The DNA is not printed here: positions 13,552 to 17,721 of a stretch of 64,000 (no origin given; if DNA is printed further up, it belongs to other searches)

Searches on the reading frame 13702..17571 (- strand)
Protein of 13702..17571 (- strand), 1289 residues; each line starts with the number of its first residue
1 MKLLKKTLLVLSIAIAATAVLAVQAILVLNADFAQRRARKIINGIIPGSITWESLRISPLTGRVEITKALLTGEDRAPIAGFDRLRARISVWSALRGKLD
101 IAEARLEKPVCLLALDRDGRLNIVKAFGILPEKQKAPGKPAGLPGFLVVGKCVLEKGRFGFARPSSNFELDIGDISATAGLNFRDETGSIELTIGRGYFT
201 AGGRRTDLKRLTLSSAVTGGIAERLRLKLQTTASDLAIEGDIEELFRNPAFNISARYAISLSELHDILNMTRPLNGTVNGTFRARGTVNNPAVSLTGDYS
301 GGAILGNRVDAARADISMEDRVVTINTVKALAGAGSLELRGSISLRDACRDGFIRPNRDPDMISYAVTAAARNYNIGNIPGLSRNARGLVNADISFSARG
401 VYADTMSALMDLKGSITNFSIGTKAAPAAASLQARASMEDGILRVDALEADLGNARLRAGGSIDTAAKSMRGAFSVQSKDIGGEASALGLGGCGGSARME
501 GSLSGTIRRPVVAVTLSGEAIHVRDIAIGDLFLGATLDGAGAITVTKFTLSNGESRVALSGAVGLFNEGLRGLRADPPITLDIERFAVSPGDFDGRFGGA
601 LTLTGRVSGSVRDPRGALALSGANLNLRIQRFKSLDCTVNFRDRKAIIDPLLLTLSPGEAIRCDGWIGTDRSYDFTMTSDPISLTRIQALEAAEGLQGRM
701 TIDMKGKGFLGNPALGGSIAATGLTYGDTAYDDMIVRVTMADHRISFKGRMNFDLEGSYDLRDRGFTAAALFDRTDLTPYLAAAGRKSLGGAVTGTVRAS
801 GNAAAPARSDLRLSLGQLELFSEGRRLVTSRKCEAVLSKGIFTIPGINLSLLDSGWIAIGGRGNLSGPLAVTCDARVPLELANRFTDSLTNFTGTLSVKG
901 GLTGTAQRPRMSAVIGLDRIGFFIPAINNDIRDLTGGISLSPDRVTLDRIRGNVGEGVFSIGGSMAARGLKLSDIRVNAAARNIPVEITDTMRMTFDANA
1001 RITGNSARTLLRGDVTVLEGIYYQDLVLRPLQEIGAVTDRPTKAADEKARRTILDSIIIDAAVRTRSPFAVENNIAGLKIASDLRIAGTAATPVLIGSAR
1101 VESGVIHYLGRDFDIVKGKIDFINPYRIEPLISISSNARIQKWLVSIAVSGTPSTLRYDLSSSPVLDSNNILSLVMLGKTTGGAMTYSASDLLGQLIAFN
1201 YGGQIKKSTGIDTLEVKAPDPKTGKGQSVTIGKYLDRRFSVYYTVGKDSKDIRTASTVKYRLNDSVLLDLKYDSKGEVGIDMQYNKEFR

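Call 44: search_protein_families(library=pfam, proteins=[window:13702-17571:-], max_evalue=0.00001)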
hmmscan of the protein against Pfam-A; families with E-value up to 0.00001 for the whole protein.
window:13702-17571:- (1289 aa): 2 families
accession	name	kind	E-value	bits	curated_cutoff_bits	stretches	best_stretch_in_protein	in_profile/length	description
PF04357.19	TamB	-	1.4e-40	140.2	22.4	1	950-1288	3-381/381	TamB, inner membrane protein subunit of TAM complex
PF05359.17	DUF748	-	3.3e-14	52.4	50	1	8-177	18-182/1037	Domain of Unknown Function (DUF748)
